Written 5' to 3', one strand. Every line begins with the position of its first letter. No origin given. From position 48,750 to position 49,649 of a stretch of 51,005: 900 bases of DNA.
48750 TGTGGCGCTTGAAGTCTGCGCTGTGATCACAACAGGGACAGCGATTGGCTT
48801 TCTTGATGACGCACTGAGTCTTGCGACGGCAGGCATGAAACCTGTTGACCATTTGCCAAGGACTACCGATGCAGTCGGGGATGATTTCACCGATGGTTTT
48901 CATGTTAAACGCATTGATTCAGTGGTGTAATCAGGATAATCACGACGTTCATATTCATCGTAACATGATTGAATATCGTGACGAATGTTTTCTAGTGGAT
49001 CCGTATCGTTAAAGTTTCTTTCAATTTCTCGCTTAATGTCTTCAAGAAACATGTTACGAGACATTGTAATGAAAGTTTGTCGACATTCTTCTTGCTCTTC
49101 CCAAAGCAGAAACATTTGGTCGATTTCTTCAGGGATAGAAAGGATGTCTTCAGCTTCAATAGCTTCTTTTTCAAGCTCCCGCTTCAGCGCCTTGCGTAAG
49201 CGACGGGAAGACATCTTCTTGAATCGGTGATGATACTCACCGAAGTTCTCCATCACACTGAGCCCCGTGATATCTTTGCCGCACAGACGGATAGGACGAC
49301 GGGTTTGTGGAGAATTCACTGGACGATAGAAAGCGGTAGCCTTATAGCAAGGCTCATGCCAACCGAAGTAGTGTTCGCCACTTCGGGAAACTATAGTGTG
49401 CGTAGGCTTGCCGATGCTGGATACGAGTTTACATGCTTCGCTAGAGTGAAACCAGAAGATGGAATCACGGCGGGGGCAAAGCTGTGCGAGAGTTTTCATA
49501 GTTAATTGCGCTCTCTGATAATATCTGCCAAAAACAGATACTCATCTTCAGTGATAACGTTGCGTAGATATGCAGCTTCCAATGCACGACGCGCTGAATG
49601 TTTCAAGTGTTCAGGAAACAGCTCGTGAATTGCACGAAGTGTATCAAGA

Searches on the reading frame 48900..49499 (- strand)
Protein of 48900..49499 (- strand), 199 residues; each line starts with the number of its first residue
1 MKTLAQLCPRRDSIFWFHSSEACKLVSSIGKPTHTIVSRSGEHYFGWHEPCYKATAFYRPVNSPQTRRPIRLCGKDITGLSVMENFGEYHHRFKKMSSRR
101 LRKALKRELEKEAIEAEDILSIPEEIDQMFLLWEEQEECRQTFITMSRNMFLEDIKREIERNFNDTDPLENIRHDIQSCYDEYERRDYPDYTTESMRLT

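Call 11: search_protein_families(library=phrogs, proteins=[window:48900-49499:-], max_evalue=0.001)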
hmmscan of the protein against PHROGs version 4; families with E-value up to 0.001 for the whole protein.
window:48900-49499:- (199 aa): 0 families

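Call 56: search_protein_families(library=pfam, proteins=[window:48900-49499:-], max_evalue=0.01)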
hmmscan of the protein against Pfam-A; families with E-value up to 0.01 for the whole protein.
window:48900-49499:- (199 aa): 0 families

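Call 92: find_related_loci(query=window:48900-49499:-, collection=viral_contigs, flank=3000)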
Query window:48900-49499:- (199 aa) in viral_contigs; peptide patterns used: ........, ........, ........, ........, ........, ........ (x = any residue, [..] = any of these).
3 stretches matched a pattern, but none encodes a relative of the query by tblastn (E <= 1e-3).
